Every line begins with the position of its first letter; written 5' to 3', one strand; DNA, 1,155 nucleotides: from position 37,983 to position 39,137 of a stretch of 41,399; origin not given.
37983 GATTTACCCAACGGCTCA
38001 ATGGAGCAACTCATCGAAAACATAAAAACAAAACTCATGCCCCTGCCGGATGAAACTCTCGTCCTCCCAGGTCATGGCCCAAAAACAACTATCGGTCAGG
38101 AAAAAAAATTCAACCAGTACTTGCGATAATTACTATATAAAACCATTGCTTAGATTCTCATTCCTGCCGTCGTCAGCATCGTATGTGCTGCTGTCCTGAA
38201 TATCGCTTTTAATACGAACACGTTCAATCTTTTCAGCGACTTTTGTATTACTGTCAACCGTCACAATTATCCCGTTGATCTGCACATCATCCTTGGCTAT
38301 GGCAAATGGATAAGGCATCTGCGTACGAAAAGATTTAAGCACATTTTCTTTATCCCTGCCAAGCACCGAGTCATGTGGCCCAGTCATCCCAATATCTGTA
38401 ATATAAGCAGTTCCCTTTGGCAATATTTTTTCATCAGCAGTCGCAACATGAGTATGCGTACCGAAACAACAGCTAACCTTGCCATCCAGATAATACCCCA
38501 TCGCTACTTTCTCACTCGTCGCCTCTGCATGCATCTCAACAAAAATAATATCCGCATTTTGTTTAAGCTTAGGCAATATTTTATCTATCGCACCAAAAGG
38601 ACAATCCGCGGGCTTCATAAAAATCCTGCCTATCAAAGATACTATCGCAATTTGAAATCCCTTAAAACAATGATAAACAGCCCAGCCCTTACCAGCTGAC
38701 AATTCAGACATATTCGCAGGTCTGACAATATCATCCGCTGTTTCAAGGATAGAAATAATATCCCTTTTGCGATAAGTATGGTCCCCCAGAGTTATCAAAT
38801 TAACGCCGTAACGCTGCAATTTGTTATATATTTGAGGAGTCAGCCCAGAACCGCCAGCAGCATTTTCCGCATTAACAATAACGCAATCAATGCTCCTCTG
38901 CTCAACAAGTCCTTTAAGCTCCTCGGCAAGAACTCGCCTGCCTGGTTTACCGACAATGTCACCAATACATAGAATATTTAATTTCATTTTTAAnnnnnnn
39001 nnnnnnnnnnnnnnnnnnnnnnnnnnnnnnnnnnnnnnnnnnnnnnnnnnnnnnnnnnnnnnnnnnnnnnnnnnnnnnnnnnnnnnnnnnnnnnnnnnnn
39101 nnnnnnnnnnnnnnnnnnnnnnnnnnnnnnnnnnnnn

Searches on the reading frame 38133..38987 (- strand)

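Call 49: search_protein_families(library=pfam, proteins=[window:38133-38987:-], max_evalue=0.00001)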
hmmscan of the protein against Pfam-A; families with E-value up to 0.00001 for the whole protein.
window:38133-38987:- (284 aa): 1 family
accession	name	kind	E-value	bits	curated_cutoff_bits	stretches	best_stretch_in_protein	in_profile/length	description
PF13277.11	YmdB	-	1.2e-102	343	27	1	6-257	1-253/253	YmdB-like protein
